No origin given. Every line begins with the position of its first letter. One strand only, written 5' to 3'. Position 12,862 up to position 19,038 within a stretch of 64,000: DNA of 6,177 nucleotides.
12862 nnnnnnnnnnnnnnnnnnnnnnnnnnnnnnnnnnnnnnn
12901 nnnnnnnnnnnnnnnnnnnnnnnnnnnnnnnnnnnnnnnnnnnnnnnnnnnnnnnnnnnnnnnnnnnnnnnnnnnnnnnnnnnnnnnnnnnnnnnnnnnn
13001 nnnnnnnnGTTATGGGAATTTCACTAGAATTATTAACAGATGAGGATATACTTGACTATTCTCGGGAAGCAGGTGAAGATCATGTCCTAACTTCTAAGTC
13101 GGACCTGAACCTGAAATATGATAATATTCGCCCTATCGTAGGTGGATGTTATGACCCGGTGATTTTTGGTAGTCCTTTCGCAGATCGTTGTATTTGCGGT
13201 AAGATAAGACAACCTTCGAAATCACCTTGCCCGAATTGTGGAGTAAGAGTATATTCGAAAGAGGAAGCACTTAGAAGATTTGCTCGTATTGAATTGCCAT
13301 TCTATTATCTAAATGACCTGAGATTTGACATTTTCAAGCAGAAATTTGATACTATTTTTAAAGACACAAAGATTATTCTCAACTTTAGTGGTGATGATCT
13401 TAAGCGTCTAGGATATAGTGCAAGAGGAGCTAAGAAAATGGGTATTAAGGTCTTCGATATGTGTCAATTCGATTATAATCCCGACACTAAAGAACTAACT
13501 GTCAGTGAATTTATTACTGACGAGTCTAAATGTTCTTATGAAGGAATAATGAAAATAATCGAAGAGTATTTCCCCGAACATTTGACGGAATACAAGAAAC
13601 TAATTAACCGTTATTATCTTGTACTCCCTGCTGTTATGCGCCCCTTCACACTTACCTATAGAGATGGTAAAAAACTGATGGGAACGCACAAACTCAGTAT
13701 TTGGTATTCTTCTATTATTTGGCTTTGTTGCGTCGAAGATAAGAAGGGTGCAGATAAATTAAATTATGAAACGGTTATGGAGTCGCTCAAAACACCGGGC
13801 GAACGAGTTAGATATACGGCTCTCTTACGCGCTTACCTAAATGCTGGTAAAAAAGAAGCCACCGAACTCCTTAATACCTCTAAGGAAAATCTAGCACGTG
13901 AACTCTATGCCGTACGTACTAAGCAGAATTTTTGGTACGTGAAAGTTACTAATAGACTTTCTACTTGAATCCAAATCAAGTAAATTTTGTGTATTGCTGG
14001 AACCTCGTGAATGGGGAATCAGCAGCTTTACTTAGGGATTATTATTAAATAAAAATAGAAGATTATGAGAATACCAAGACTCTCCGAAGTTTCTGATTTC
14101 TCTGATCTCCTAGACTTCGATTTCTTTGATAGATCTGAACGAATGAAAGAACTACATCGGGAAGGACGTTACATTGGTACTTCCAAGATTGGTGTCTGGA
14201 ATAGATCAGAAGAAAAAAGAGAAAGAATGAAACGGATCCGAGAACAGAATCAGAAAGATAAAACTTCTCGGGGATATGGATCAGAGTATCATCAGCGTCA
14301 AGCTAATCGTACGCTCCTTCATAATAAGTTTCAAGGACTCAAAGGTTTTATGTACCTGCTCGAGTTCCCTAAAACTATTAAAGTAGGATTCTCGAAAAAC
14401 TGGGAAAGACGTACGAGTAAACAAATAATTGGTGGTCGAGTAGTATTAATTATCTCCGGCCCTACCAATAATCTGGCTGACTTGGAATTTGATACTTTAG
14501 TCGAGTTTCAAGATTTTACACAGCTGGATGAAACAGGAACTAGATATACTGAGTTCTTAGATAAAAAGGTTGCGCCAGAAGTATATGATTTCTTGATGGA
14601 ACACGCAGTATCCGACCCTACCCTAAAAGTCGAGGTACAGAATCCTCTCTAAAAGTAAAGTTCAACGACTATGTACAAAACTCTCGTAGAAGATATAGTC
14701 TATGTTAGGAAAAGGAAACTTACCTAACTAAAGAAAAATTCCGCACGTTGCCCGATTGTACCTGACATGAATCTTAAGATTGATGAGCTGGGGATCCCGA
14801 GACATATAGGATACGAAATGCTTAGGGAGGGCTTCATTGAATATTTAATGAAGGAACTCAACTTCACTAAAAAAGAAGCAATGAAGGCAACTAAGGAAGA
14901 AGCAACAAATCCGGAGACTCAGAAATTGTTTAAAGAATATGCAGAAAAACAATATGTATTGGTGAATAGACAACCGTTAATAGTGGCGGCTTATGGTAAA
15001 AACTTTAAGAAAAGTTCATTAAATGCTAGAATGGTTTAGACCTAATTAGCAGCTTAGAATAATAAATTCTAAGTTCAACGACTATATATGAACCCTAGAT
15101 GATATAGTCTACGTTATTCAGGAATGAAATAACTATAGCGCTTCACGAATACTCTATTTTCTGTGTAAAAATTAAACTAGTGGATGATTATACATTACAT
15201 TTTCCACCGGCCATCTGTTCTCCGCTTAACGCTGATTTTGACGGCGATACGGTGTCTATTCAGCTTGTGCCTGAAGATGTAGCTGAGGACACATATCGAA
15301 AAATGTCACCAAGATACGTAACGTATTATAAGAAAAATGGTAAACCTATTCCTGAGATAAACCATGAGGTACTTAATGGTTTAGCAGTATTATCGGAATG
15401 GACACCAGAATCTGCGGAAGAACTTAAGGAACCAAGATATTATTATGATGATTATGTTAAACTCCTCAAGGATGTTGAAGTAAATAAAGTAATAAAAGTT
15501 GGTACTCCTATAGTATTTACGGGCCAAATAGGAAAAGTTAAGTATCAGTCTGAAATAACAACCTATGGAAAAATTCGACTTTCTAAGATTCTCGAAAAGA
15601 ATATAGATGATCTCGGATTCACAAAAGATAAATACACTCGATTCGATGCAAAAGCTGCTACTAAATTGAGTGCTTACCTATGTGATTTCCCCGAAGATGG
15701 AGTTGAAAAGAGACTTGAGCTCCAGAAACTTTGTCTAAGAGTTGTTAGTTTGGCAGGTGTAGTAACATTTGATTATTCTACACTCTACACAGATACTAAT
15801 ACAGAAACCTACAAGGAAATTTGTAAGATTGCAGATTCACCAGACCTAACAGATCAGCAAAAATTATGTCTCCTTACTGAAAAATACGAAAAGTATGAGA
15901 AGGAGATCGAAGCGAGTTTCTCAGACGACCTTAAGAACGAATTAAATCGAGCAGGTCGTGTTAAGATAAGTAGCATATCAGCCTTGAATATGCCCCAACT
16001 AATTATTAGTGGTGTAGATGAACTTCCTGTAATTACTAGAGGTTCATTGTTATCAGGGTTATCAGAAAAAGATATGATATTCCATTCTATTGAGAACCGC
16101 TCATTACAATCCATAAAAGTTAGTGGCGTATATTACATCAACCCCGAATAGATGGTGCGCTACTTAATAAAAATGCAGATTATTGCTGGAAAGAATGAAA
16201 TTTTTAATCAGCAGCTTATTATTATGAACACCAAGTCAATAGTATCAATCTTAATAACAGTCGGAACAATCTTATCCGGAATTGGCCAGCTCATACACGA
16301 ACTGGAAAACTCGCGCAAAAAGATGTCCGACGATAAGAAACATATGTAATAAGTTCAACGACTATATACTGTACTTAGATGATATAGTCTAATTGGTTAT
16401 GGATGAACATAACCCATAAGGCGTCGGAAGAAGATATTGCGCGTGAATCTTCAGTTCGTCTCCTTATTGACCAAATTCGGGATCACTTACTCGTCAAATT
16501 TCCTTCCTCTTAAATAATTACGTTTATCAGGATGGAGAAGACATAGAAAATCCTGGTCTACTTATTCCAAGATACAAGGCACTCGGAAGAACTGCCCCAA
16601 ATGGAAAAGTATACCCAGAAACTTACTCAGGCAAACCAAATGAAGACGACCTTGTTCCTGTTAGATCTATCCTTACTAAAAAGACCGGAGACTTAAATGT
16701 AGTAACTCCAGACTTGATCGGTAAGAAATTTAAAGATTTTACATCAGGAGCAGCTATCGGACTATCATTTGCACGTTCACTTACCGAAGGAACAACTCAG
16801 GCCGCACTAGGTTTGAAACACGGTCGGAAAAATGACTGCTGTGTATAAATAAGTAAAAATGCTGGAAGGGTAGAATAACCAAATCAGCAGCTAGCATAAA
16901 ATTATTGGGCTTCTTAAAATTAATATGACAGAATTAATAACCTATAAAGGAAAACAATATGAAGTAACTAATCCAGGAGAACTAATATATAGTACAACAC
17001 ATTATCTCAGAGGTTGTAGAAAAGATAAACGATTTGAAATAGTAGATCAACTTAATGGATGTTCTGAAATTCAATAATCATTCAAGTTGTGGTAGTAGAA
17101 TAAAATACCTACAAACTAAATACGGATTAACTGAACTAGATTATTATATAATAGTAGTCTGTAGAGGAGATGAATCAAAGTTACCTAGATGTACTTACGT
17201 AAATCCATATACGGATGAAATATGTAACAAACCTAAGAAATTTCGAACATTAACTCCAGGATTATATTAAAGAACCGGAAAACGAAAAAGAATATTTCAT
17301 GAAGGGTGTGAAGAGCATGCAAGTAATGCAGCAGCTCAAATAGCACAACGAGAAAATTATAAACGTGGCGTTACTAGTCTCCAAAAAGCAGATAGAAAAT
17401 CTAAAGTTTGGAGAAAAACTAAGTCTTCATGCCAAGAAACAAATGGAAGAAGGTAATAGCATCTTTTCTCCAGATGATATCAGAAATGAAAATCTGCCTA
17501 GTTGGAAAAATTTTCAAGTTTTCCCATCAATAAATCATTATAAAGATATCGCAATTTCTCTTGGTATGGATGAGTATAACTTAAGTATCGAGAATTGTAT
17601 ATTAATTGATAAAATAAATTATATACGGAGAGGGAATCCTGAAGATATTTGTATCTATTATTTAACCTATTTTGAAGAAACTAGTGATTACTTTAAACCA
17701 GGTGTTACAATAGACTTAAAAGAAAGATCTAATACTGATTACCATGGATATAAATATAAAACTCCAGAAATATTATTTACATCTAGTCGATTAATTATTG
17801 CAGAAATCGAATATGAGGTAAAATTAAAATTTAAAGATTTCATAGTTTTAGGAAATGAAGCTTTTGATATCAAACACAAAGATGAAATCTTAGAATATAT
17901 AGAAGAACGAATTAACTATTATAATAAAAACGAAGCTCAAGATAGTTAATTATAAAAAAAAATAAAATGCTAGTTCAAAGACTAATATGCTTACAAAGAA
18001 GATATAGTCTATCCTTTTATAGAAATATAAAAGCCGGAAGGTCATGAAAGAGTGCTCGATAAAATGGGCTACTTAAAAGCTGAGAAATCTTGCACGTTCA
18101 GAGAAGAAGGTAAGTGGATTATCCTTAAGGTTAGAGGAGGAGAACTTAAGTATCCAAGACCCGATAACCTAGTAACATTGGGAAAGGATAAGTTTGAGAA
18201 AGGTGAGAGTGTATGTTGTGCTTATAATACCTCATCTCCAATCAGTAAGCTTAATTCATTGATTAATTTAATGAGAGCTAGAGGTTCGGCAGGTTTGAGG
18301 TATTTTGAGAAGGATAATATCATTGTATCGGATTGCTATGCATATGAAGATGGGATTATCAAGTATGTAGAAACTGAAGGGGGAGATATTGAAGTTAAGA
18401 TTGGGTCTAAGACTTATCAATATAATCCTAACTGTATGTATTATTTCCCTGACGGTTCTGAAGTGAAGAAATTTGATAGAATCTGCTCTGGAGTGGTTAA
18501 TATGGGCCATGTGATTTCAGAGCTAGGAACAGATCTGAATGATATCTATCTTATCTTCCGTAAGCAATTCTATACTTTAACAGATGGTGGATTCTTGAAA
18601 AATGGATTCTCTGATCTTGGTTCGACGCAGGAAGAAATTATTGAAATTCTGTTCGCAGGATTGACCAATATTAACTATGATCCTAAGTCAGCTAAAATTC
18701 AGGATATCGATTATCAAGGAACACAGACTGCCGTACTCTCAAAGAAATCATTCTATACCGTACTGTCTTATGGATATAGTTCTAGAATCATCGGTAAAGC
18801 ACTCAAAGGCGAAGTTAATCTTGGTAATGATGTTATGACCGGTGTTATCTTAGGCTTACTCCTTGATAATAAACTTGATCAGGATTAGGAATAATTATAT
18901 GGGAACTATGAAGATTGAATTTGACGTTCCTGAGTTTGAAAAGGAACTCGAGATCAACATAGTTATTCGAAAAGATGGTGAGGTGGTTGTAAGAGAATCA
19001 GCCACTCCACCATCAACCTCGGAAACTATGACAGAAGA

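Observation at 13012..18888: Beta-prime RNA polymerase gene split into five exons by four group I introns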

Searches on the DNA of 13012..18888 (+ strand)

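Call 5: search_dna_similar(query=window:13012-18888:+, collection=phages, mode=near, max_rows=20)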
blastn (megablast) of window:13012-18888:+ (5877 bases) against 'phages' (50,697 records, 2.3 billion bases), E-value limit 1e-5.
No match.
